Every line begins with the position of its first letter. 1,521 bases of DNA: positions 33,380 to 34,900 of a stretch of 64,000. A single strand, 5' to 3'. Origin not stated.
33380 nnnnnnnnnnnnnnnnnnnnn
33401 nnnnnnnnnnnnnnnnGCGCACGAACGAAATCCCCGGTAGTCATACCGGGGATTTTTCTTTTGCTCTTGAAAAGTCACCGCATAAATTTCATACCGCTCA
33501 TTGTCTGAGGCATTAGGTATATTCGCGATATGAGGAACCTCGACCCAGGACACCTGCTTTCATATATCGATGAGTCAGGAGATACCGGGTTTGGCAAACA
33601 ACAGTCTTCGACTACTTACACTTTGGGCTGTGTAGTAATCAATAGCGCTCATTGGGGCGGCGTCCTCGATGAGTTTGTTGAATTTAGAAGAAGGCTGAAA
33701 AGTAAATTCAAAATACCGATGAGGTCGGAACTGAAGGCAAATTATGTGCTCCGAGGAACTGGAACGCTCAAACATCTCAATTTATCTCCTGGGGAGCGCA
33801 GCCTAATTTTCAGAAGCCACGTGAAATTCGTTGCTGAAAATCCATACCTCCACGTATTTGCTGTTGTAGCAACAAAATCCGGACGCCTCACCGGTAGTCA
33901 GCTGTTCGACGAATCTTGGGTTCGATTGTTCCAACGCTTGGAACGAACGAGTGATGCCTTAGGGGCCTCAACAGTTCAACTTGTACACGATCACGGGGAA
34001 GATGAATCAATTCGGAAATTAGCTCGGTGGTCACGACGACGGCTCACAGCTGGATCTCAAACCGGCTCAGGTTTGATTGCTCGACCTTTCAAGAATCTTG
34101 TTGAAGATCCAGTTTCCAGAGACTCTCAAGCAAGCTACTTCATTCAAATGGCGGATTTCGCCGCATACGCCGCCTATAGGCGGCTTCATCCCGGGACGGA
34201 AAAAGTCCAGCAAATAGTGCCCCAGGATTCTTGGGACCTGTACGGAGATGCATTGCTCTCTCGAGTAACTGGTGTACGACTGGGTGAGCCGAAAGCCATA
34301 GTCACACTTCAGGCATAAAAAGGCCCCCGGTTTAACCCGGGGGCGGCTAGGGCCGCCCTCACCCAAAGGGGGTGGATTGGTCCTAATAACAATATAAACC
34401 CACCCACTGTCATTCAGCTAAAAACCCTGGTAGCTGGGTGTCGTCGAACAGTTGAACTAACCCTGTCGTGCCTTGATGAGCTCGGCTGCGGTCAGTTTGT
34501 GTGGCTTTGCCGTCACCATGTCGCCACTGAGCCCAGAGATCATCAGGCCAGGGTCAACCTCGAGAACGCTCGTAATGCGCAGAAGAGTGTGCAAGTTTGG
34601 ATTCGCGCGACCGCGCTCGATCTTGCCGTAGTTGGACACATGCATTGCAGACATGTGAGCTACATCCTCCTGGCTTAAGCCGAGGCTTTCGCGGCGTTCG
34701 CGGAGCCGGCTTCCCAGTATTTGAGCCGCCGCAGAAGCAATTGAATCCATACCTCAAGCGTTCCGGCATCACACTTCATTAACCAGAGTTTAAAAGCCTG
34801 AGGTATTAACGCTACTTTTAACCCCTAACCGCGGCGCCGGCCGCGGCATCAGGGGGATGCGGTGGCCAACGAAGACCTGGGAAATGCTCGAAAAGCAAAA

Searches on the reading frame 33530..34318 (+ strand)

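Call 4: search_protein_families(library=pfam, proteins=[window:33530-34318:+], max_evalue=0.01)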
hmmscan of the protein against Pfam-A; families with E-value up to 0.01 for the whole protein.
window:33530-34318:+ (262 aa): 1 family
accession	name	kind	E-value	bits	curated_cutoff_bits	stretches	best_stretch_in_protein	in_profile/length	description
PF12686.12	DUF3800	-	1.2e-15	59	21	1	12-218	3-149/149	Protein of unknown function (DUF3800)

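Call 5: search_protein_families(library=ncbifam, proteins=[window:33530-34318:+], max_evalue=0.01)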
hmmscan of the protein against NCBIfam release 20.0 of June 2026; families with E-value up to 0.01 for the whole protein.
window:33530-34318:+ (262 aa): 0 families

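Call 6: search_protein_families(library=padloc, proteins=[window:33530-34318:+], max_evalue=0.01)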
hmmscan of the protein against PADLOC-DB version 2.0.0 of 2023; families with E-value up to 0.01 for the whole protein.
window:33530-34318:+ (262 aa): 0 families

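Call 7: search_protein_families(library=phrogs, proteins=[window:33530-34318:+], max_evalue=0.01)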
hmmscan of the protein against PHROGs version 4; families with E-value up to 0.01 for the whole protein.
window:33530-34318:+ (262 aa): 0 families

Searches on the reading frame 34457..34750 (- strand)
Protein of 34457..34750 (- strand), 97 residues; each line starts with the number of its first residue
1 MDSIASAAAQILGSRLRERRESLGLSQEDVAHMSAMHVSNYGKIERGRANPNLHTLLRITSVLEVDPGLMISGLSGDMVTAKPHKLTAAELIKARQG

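Call 4: search_protein_families(library=pfam, proteins=[window:34457-34750:-], max_evalue=0.01)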
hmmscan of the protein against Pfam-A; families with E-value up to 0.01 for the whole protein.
window:34457-34750:- (97 aa): 5 families
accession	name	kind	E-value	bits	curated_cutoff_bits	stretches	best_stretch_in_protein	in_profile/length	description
PF01381.28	HTH_3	-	1.5e-13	51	23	1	16-67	1-52/55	Helix-turn-helix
PF13560.12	HTH_31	-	4.7e-13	49.7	27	1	12-68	2-59/64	Helix-turn-helix domain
PF12844.13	HTH_19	-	3.2e-06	27.4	30.2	1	13-69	1-57/64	Helix-turn-helix domain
PF13443.12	HTH_26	-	0.00094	19.8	22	1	15-68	1-55/63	Cro/C1-type HTH DNA-binding domain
PF13413.12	HTH_25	-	0.0037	17.5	24.6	1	15-47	1-33/62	Helix-turn-helix domain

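Call 5: search_protein_families(library=ncbifam, proteins=[window:34457-34750:-], max_evalue=0.01)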
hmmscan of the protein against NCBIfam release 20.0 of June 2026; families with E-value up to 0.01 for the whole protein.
window:34457-34750:- (97 aa): 13 families
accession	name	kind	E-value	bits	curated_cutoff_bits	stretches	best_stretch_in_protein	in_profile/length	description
NF041951.1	phage_RstR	subfamily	9.4e-11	41.9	80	1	13-66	4-57/108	RstR family transcriptional repressor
TIGR03070.1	couple_hipB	subfamily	2.8e-09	36.8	71.65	1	11-63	2-54/58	type II toxin-antitoxin system Y4mF family antitoxin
NF007257.0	PRK09706.1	subfamily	6.1e-08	32.6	101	1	10-73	4-67/135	transcriptional repressor DicA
NF007408.0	PRK09943.1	equivalog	6.7e-06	25.8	211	1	11-65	7-61/185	HTH-type transcriptional regulator PuuR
NF008109.0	PRK10856.1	equivalog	1.3e-05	25.1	208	1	7-54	10-57/334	cytoskeleton protein RodZ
NF006015.0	PRK08154.1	subfamily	1.4e-05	24.4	204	1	10-92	29-107/314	anaerobic benzoate catabolism transcriptional regulator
TIGR00270.2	TIGR00270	equivalog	2.8e-05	24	110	1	14-66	78-130/159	multiprotein bridging factor aMBF1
TIGR03830.1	CxxCG_CxxCG_HTH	subfamily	0.00019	21.2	61.8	1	5-58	59-114/127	type II TA system antitoxin MqsA family protein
NF038139.1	Reg_Aceta_RamB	equivalog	0.0002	20.1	700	1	12-69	3-60/465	acetate metabolism transcriptional regulator RamB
NF010465.0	PRK13890.1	equivalog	0.00061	19.9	96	1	23-67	17-61/121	conjugal transfer protein TrbA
NF046032.1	TransRegSlrRBacil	equivalog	0.0025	17.9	250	1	14-66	4-57/149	HTH-type transcriptional regulator SlrR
NF003162.0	PRK04140.1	equivalog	0.0042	16.2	263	1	10-66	125-181/317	transcriptional regulator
NF041677.1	trans_regClgR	equivalog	0.0076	16.3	170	1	10-84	7-81/113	transcriptional regulator ClgR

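Call 6: search_protein_families(library=padloc, proteins=[window:34457-34750:-], max_evalue=0.01)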
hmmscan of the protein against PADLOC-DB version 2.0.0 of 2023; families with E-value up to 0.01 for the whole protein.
window:34457-34750:- (97 aa): 15 families
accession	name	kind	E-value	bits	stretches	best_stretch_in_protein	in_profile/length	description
PDLC03664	Control_protein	-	1.5e-10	39.4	1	12-68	14-70/74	control protein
PDLC04142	capH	-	2.4e-08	33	1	10-69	5-64/103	capH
PDLC02926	HTH_VI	-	4.8e-08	31.2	1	12-70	2-60/92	-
PDLC03665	Control_protein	-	1.1e-07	30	1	11-67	8-65/77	control protein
PDLC03954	RmrA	-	2.1e-07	28.2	1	9-75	8-74/380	-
PDLC03951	RmrA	-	5.9e-06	23.5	1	13-71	10-68/400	-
PDLC03952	RmrA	-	9.3e-06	22.7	1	7-64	18-75/395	-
PDLC03671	Control_protein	-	1.1e-05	23.6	1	10-64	13-67/84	control protein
PDLC03947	RmrA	-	6.5e-05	19.9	1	6-65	6-65/383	-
PDLC03944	RmrA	-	0.00031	17.9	1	9-64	4-59/384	-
PDLC03953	RmrA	-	0.00099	16.4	1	11-64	5-58/373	-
PDLC03666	Control_protein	-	0.0013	17.1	1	20-66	15-61/77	control protein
PDLC03943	RmrA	-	0.0056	13.8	1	12-70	3-61/370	-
PDLC03948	RmrA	-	0.0063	13.4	1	9-65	6-62/397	-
PDLC04760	PDC-M64C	-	0.0093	14.3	0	15-65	30-80/93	-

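Call 7: search_protein_families(library=phrogs, proteins=[window:34457-34750:-], max_evalue=0.01)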
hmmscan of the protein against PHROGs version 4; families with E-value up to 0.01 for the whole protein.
window:34457-34750:- (97 aa): 16 families
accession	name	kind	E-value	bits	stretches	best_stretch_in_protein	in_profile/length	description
phrog_3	-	transcription regulation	1.1e-10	42.8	1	10-73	87-148/430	transcriptional repressor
phrog_5823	-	transcription regulation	1.5e-09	38.5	1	10-85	5-83/404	transcriptional regulator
phrog_8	-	transcription regulation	1.1e-07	32.6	1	11-65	76-130/346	transcriptional regulator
phrog_4836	-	transcription regulation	4.7e-07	30.6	1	8-80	72-144/194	CII-like regulator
phrog_4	-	transcription regulation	2.4e-06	27.8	1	10-74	135-195/400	transcriptional repressor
phrog_2328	-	transcription regulation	3.6e-06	27.8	1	9-67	13-71/128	transcriptional repressor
phrog_1373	-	transcription regulation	4.6e-06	27.7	1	11-73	63-125/166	transcriptional regulator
phrog_7241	-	transcription regulation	5.2e-06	27.5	1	14-68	64-118/122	transcriptional regulator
phrog_2104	-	unknown function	9.9e-06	26.7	1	9-70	37-97/103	-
phrog_2439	-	transcription regulation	1e-05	25.6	1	9-68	5-64/367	transcriptional regulator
phrog_2967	-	transcription regulation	3e-05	24.7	1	9-74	8-73/225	transcriptional regulator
phrog_955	-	DNA, RNA and nucleotide metabolism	3.5e-05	24.6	1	10-50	23-63/142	HTH DNA binding protein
phrog_6288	-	unknown function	0.00018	22.2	1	10-68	28-87/322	-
phrog_38027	-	transcription regulation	0.0014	19.6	1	16-70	73-127/143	transcriptional repressor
phrog_147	-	transcription regulation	0.0045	18.3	1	13-60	6-54/100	transcriptional regulator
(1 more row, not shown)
